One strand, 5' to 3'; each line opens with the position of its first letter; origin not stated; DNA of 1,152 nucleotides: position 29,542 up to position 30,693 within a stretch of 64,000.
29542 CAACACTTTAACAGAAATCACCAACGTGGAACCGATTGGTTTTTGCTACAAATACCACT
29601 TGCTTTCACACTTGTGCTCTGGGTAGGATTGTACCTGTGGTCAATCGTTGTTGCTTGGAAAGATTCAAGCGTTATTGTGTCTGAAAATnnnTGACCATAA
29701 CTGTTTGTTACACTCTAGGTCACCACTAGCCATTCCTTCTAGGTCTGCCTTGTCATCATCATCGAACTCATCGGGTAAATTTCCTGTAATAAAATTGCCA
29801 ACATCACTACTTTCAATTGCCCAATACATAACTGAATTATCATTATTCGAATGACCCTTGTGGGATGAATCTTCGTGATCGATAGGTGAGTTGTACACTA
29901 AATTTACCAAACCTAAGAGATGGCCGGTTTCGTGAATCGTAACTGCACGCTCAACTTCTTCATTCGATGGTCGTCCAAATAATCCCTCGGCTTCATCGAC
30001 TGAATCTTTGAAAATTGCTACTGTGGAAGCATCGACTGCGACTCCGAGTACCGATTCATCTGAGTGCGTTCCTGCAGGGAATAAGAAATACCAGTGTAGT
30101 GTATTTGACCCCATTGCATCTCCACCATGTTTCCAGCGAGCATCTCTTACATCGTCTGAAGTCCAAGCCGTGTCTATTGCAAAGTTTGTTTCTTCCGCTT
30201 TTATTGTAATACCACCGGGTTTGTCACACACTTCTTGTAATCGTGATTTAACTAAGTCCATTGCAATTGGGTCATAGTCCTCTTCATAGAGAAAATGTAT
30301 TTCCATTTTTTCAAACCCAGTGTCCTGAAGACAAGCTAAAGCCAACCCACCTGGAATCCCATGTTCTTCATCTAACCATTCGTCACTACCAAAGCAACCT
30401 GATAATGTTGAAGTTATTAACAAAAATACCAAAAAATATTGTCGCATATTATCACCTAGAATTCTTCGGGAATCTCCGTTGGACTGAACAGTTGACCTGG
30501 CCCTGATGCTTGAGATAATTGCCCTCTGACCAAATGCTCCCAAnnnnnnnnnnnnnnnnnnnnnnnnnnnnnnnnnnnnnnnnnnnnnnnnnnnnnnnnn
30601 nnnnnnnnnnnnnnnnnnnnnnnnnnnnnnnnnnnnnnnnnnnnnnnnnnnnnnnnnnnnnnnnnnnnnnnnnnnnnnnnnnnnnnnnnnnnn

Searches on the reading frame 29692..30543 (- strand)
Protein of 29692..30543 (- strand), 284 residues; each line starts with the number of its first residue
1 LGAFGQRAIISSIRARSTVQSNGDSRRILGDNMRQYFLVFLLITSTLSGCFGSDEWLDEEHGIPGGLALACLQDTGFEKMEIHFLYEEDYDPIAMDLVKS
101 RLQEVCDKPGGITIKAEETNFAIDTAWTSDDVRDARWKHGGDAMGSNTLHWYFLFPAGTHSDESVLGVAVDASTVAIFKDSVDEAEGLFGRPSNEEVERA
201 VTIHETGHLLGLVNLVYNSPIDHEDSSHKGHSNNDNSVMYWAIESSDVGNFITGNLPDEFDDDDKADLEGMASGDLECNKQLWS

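Call 49: search_protein_families(library=pfam, proteins=[window:29692-30543:-], max_evalue=0.01)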
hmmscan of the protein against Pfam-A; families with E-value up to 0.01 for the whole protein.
window:29692-30543:- (284 aa): 1 family
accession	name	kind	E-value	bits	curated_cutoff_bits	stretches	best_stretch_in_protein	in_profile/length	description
PF00413.30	Peptidase_M10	-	0.0027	18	24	0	81-212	53-122/159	Matrixin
